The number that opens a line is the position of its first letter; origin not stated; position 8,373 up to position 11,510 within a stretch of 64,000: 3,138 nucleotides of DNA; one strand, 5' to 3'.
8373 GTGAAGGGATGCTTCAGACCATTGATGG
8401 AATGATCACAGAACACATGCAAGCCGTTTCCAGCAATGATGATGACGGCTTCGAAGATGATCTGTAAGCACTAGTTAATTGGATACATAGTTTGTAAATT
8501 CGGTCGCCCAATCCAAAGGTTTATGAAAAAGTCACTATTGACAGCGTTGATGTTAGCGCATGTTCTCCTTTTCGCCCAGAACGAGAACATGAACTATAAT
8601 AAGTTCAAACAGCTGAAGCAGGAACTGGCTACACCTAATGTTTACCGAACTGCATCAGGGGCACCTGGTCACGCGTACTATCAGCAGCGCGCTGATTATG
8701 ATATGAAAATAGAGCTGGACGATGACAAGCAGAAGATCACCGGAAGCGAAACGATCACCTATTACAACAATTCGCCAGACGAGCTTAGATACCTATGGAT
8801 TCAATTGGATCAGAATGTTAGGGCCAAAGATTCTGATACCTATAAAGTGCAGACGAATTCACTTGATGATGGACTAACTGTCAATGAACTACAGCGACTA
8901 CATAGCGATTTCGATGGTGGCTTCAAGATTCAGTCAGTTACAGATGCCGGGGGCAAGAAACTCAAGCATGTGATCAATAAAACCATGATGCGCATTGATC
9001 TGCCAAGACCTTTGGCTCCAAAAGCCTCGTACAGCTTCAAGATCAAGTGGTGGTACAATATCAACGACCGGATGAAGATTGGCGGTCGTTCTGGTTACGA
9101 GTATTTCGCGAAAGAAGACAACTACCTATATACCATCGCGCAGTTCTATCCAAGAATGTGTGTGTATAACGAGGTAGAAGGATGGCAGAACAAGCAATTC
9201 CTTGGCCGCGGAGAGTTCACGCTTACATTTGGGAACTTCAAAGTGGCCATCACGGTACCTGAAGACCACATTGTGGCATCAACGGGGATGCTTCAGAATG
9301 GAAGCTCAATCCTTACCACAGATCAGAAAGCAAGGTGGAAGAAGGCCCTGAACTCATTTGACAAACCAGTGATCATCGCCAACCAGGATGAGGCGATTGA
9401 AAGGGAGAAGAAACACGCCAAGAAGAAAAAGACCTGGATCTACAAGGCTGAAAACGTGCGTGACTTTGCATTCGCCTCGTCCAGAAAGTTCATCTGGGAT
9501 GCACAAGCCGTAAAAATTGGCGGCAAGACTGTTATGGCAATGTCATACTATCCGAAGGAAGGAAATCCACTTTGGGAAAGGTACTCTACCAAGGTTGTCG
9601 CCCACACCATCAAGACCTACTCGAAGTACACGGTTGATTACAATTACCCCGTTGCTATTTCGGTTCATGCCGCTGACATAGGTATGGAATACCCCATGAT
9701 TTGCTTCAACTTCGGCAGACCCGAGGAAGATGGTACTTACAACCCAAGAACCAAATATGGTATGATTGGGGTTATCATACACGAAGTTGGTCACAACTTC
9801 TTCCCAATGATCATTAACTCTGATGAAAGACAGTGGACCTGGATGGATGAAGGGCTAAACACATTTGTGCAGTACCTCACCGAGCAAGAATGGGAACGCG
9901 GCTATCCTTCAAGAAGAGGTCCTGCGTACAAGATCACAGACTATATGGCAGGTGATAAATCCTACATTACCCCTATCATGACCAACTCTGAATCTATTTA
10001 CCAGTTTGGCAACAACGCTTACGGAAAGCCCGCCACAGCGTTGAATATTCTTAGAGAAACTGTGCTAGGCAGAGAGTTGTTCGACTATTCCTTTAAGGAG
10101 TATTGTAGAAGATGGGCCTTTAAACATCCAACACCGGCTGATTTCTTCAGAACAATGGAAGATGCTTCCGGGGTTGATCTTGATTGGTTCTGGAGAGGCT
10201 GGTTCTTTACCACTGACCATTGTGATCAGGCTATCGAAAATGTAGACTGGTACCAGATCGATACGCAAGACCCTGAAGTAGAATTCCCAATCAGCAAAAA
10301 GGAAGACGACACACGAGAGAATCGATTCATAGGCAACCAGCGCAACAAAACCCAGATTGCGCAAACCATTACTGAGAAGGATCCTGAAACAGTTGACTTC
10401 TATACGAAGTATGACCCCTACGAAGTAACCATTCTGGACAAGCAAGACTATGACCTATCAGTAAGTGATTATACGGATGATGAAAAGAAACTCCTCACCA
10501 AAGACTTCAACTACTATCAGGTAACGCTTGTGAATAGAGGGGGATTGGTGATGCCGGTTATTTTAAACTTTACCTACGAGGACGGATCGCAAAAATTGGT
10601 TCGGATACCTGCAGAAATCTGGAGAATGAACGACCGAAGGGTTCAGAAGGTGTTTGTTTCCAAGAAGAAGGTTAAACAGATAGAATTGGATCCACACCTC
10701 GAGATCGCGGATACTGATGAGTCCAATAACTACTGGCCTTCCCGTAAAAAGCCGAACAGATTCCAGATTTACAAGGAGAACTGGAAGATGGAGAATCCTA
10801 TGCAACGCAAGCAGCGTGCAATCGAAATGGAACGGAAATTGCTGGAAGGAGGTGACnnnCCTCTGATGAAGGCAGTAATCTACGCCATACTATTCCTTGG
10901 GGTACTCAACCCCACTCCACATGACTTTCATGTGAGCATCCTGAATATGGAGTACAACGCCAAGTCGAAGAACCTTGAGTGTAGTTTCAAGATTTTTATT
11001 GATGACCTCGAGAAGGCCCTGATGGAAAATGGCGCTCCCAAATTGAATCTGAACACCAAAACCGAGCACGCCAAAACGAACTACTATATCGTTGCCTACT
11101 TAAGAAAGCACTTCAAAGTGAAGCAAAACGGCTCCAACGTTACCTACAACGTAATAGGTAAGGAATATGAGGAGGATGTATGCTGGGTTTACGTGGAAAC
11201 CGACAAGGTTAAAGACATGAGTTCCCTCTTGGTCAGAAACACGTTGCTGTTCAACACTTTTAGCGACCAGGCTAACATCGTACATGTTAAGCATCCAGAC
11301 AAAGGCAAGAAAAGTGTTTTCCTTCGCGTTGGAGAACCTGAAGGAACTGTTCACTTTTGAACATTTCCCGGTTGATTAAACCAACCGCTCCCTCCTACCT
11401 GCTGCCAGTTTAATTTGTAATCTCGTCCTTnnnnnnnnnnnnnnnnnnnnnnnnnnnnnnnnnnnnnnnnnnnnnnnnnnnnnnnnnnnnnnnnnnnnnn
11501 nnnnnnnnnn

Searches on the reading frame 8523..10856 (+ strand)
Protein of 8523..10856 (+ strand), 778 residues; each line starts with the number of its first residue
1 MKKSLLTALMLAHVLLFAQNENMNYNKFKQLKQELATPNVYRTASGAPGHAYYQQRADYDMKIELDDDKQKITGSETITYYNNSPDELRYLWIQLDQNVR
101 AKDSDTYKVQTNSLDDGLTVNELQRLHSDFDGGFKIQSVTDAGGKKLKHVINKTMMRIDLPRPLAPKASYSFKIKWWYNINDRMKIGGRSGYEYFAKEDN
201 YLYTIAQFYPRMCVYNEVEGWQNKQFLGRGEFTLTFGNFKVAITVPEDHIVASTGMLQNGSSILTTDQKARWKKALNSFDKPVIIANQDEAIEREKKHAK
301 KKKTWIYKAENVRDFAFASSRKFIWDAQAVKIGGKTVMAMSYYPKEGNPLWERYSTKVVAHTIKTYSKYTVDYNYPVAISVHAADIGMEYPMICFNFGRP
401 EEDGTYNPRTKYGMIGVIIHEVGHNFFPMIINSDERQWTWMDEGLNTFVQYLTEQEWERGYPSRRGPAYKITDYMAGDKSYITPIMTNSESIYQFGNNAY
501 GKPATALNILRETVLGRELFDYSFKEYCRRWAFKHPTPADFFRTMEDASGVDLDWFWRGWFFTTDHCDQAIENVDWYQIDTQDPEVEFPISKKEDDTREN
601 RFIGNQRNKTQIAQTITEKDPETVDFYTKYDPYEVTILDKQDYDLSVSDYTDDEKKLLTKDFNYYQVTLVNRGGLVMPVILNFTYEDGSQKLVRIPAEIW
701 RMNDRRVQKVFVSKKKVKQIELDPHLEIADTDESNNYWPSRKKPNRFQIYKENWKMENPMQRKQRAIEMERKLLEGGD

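Call 40: find_related_loci(query=window:8523-10856:+, collection=genome_contigs, flank=8000)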
Query window:8523-10856:+ (778 aa) in genome_contigs; peptide patterns used: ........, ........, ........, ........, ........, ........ (x = any residue, [..] = any of these).
600 stretches matched a pattern (row limit reached: there are more); 598 encode a relative of the query (tblastn E <= 1e-3); the best 80 are kept; 80 distinct loci.
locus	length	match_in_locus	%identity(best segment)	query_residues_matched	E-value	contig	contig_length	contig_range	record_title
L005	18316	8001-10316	69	1-770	0e+0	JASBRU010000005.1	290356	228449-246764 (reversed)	MAG: Flavobacteriales bacterium isolate BWSM_116 k141_1804647, whole genome shotgun sequence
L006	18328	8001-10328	68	1-772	0e+0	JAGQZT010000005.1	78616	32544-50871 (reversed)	MAG: Flavobacteriales bacterium isolate HKST-UBA98 k127_113336, whole genome shotgun sequence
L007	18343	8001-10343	63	8-776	0e+0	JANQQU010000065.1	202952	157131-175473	MAG: Calditrichia bacterium isolate IP29b_bin.38 k99_1882331, whole genome shotgun sequence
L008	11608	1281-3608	65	3-771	0e+0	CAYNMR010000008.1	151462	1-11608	MAG TPA_asm: uncultured Vicingus sp. isolate binchicken_co179_110 genome assembly, contig: NODE_499_length_151462_cov_8.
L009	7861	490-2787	64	6-775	0e+0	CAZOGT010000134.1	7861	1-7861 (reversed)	MAG TPA_asm: uncultured Acidobacteriota bacterium isolate SRP319275_co2_339 genome assembly, contig: NODE_9801_length_78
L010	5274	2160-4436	64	3-769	0e+0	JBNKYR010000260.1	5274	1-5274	MAG: Crocinitomicaceae bacterium isolate D1D2.bin.17.permissive NODE_260_length_5274_cov_3.129305, whole genome shotgun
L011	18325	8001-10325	64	4-770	0e+0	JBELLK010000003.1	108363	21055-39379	MAG: Flavobacteriales bacterium isolate REMEI166_ass_metaspades_bin.9 NODE_145_length_108363_cov_8.279795, whole genome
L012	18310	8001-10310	63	1-771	0e+0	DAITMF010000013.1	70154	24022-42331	MAG TPA_asm: Flavobacteriales bacterium isolate CTOTU7335 NODE_309_length_70154_cov_6.170701, whole genome shotgun seque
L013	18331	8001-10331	62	5-777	0e+0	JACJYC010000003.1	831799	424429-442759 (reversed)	MAG: Lewinellaceae bacterium isolate HK-STAS-BACT-28 HK-STAS-BACT-28_3, whole genome shotgun sequence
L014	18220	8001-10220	65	21-761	0e+0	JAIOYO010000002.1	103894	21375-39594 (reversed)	MAG: Flavobacteriales bacterium isolate Tobar13m-G10 Tobar13m-C281, whole genome shotgun sequence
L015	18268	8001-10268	65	5-761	0e+0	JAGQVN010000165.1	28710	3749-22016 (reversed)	MAG: Flavobacteriales bacterium isolate HKST-UBA105 k127_1998290, whole genome shotgun sequence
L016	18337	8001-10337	62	1-778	0e+0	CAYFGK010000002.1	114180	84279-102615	MAG TPA_asm: uncultured Saprospiraceae bacterium isolate ERP003628_co2_4 genome assembly, contig: NODE_100_length_114180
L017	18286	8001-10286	63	2-761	0e+0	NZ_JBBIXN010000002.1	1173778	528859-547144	Maribellus mangrovi strain FJH33 NODE_2_length_1173778_cov_122.680909, whole genome shotgun sequence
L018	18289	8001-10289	62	1-770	0e+0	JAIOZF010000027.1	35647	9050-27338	MAG: Crocinitomicaceae bacterium isolate Tobar12m-G12 Tobar12m-C824, whole genome shotgun sequence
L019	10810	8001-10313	65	1-764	0e+0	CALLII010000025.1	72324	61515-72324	MAG: uncultured Flavobacteriales bacterium isolate B3_Bin_METABAT__66_1 genome assembly, contig: c_000000261259, whole g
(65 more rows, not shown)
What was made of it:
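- Tried and rejected: That gave 80 loci, the best at 69% identity and mostly Flavobacteriales MAGs (call 40).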

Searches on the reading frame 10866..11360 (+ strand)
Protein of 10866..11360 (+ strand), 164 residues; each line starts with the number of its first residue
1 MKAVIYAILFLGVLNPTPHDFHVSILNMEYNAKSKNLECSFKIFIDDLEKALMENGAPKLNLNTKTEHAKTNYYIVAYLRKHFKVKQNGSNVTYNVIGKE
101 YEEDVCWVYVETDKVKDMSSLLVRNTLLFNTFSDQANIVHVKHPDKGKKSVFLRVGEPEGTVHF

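Call 21: search_protein_families(library=pfam, proteins=[window:10866-11360:+], max_evalue=0.01)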
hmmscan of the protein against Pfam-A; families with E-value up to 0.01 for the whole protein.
window:10866-11360:+ (164 aa): 1 family
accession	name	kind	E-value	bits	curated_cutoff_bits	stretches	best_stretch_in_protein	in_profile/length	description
PF20420.3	DUF6702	-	2.2e-44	151.3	24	1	18-153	6-140/141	Domain of unknown function (DUF6702)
